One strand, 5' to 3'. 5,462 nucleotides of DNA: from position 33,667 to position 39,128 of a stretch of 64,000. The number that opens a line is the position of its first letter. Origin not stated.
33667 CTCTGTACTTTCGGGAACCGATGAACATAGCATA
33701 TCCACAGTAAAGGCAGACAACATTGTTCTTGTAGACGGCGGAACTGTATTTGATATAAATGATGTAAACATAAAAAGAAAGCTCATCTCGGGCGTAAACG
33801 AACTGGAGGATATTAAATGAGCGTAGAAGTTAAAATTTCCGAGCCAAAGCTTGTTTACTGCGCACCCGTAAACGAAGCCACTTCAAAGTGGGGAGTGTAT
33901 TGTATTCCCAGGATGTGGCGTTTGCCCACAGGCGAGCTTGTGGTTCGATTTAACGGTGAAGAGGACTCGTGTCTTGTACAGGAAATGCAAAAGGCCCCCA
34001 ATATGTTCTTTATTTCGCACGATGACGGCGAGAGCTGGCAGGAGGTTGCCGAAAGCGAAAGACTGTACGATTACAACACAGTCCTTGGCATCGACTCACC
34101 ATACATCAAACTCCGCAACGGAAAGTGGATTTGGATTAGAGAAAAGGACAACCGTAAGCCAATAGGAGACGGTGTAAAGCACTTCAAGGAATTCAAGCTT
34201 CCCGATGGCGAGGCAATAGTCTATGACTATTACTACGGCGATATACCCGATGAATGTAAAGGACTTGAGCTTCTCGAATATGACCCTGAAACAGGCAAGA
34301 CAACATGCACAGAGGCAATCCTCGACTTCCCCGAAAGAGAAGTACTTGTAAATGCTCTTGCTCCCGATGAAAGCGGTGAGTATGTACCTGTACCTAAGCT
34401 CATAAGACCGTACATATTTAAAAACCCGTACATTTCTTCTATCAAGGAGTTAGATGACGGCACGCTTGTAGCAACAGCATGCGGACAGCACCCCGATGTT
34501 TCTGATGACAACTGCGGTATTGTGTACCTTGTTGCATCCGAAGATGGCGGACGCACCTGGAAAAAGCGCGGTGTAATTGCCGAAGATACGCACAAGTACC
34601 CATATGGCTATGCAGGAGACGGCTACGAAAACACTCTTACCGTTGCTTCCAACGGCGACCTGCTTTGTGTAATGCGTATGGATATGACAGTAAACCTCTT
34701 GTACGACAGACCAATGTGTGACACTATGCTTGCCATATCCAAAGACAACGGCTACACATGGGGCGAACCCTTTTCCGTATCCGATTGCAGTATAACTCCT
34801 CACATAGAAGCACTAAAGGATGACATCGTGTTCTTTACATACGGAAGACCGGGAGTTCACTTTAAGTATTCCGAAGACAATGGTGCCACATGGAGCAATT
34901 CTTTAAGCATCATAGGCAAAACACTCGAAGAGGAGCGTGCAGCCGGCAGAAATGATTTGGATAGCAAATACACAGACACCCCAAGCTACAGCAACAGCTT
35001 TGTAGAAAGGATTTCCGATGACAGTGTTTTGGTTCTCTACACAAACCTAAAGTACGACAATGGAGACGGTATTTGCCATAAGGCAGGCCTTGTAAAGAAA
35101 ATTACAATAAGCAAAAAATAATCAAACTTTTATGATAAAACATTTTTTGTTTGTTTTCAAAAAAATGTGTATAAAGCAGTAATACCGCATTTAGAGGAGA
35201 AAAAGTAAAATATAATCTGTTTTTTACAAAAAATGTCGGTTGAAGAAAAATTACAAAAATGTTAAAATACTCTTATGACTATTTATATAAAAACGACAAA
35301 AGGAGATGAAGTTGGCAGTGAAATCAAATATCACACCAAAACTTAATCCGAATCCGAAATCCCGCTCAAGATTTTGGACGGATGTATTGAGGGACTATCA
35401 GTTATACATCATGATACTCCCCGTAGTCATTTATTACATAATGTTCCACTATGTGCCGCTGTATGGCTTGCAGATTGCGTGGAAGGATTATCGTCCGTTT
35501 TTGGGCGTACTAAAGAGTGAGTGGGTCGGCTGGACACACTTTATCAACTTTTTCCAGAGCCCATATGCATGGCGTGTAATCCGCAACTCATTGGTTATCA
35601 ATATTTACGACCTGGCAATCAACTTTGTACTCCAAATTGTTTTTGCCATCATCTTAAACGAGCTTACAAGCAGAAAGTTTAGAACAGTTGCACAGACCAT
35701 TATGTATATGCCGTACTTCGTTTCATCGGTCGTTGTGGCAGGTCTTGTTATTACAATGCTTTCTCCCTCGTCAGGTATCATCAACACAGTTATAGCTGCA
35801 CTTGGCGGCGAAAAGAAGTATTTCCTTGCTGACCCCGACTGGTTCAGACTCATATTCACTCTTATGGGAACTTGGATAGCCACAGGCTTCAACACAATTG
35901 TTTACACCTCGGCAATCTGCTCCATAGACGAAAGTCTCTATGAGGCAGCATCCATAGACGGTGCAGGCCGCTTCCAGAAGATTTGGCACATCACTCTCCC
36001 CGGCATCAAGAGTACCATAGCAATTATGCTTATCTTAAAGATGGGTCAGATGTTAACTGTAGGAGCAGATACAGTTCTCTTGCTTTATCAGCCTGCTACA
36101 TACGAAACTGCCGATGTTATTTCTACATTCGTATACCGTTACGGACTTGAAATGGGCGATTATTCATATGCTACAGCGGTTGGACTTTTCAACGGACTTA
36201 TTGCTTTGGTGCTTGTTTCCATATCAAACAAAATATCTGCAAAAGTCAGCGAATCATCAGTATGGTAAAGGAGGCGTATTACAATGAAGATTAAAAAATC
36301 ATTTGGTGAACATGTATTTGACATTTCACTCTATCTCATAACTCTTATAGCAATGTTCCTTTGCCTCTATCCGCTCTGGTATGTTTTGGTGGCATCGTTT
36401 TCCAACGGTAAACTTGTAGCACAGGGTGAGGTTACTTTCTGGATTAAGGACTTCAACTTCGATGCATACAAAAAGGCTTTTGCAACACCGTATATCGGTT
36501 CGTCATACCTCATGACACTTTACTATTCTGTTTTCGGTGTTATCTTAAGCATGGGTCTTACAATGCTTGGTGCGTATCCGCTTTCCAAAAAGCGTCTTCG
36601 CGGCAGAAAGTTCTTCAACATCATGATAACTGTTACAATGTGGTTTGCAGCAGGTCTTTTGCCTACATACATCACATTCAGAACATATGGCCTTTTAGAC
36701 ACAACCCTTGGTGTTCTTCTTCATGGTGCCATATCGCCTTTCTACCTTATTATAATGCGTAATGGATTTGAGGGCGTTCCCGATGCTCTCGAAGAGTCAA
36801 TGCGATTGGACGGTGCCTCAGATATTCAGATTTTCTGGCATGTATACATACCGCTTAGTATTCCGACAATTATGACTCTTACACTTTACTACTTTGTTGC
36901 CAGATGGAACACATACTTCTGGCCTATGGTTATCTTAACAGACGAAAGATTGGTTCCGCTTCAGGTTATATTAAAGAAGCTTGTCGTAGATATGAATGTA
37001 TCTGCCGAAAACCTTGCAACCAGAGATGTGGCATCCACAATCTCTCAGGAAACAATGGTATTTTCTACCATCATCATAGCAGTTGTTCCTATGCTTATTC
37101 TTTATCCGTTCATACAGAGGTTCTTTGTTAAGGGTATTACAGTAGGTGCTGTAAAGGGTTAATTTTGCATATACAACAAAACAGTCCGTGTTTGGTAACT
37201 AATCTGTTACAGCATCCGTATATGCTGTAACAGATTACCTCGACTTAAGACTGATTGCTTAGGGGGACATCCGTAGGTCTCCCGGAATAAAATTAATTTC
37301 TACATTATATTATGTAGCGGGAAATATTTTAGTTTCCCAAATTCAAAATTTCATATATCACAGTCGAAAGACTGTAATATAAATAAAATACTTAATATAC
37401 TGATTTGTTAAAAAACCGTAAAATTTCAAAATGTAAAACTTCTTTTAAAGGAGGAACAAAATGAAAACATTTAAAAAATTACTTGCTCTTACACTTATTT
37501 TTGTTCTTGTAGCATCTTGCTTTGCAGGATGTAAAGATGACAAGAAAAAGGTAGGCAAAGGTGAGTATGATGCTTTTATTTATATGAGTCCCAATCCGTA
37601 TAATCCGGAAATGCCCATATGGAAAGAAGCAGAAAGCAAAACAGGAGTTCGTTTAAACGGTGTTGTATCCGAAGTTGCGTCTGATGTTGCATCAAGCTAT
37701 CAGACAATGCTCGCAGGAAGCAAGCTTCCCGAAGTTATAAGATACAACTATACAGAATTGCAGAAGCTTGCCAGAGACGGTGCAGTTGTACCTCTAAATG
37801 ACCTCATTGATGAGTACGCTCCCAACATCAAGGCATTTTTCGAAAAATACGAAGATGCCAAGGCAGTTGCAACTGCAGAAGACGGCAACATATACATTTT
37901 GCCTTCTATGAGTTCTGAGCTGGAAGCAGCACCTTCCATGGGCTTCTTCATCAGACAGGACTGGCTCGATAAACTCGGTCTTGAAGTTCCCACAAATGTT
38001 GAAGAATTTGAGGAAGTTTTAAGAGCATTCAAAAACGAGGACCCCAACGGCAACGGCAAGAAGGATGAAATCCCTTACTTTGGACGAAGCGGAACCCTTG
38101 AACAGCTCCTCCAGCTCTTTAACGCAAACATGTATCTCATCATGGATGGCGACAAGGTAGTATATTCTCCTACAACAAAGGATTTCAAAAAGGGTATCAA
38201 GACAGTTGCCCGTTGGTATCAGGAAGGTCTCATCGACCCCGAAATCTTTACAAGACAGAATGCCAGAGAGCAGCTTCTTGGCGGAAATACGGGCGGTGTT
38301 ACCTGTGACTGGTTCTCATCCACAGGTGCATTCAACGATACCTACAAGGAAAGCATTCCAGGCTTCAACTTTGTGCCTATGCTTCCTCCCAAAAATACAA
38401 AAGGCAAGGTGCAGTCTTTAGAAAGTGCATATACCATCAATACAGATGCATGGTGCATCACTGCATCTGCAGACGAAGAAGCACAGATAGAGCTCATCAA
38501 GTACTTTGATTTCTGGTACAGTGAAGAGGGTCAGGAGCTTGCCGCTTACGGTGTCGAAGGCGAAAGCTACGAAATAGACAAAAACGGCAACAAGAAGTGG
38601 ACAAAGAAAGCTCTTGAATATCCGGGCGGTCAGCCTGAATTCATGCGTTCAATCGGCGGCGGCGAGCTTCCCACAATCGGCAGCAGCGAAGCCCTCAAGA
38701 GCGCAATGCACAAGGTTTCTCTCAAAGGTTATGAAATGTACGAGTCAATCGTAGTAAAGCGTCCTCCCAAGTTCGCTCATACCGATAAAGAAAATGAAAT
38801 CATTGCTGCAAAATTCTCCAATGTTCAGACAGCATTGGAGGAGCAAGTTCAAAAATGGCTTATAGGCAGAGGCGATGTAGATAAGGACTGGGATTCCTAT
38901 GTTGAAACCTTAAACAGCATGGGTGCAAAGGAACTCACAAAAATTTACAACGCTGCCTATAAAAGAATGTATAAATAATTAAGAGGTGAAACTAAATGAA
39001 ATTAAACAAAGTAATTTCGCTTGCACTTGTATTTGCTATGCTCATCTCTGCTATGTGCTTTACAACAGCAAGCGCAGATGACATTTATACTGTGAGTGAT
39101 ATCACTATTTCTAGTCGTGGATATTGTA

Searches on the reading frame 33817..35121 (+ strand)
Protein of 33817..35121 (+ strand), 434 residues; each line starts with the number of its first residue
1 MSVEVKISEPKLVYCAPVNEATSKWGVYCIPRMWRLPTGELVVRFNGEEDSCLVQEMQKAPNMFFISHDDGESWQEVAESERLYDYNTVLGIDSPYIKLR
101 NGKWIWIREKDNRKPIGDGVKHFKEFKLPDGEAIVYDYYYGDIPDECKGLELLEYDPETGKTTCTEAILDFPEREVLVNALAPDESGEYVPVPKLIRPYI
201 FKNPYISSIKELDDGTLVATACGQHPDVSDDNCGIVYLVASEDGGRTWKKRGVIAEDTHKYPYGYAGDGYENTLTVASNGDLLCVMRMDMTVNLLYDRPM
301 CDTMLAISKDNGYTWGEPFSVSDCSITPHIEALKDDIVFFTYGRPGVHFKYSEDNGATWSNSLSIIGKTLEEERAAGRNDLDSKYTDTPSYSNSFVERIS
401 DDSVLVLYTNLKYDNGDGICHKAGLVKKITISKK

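Call 5: search_protein_families(library=pfam, proteins=[window:33817-35121:+], max_evalue=0.001)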
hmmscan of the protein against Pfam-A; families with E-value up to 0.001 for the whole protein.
window:33817-35121:+ (434 aa): 4 families
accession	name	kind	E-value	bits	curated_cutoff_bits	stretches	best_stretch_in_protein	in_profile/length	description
PF24316.1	Tli3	-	3.7e-10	40.7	27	0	217-259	65-105/129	T6SS Tli3 immunity protein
PF02012.26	BNR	-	2.7e-09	36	27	0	65-75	1-11/12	BNR/Asp-box repeat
PF13088.12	BNR_2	-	5.3e-08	33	31.4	1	214-393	61-211/277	BNR repeat-like domain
PF15902.12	Sortilin-Vps10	-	1.6e-05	24.3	33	0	305-361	3-59/446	Sortilin, neurotensin receptor 3,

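Call 8: search_protein_families(library=ncbifam, proteins=[window:33817-35121:+], max_evalue=0.01)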
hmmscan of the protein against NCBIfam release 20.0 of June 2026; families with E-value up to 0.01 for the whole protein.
window:33817-35121:+ (434 aa): 1 family
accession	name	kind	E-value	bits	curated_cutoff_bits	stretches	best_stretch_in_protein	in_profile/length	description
NF045728.1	glycosyl_F510_1955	equivalog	0.0002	20.7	175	0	225-360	61-171/246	F510_1955 family glycosylhydrolase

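Call 53: search_solved_structures(query=window:33817-35121:+, max_evalue=1)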
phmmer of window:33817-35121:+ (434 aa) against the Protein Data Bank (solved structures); distinct sequences matched with E-value up to 1: 22.
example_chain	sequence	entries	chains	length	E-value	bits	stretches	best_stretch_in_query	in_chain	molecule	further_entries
8du5_A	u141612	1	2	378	0.0019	20.1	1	211-322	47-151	Sialidase-1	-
2w5n_A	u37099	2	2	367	0.003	19.5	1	198-318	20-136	ALPHA-L-ARABINOFURANOSIDASE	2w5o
2ydt_A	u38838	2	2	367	0.0062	18.4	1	198-316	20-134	EXO-1,5-ALPHA-L-ARABINOFURANOBIOSIDASE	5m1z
2ydp_A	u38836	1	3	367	0.0074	18.2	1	198-316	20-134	EXO-1,5-ALPHA-L-ARABINOFURANOBIOSIDASE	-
8ub5_A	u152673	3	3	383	0.047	15.6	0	236-371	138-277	Sialidase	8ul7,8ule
1eur_A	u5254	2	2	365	0.067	15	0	202-260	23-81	SIALIDASE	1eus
8um0_A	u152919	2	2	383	0.07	15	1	236-371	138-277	Sialidase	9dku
7lbu_A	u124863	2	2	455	0.18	13.7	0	273-318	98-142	Exo-alpha-sialidase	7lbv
2w20_A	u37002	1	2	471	0.2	13.5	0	206-254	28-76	SIALIDASE A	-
3h71_A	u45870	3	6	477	0.21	13.4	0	206-254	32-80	Sialidase A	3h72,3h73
7a54_A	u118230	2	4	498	0.23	13.3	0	206-254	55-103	Sialidase A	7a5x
4j9t_A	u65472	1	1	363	0.25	13.2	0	211-258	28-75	designed unnatural amino acid dependent metalloprotein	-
2ya4_A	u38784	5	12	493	0.29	13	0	206-254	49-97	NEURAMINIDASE A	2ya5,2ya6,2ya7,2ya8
5kky_A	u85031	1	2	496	0.29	13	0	206-254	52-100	Sialidase A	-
2vvz_A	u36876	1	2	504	0.29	12.9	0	206-254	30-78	SIALIDASE A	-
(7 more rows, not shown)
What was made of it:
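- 32255..35121 (+): Two proteins without signal peptides: an unassigned 521-aa protein (32255-33820) and a 434-aa BNR/sialidase-like beta-propeller (33817-35121). They are candidate intracellular oligosaccharide-processing enzymes. The propeller hits BNR_2 and has weak sialidase/GH93 hits (calls 5, 53).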

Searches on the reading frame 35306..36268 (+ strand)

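Call 5: search_protein_families(library=pfam, proteins=[window:35306-36268:+], max_evalue=0.001)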
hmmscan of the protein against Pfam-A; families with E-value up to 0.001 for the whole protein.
window:35306-36268:+ (320 aa): 1 family
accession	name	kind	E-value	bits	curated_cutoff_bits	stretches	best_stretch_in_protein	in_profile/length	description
PF00528.27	BPD_transp_1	-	7.5e-17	62.1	26.4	1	111-307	2-175/184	Binding-protein-dependent transport system inner membrane component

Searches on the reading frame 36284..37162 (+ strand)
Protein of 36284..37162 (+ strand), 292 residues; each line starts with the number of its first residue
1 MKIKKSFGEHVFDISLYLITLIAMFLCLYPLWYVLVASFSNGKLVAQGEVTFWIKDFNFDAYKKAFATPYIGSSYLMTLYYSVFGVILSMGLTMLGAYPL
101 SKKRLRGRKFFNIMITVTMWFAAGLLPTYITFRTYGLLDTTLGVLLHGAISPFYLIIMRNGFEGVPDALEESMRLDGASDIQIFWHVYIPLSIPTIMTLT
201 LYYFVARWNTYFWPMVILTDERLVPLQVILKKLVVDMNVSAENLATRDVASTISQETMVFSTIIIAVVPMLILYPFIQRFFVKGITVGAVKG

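Call 5: search_protein_families(library=pfam, proteins=[window:36284-37162:+], max_evalue=0.001)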
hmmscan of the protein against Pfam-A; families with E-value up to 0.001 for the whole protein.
window:36284-37162:+ (292 aa): 1 family
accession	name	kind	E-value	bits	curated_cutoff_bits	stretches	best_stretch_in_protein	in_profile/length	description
PF00528.27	BPD_transp_1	-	3.4e-13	50.1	26.4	1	113-285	35-182/184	Binding-protein-dependent transport system inner membrane component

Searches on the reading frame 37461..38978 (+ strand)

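Call 5: search_protein_families(library=pfam, proteins=[window:37461-38978:+], max_evalue=0.001)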
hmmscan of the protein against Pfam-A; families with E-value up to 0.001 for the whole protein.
window:37461-38978:+ (505 aa): 1 family
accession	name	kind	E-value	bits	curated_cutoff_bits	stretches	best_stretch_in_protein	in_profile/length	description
PF01547.30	SBP_bac_1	-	1.4e-12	48.7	26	1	55-359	15-307/307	Bacterial extracellular solute-binding protein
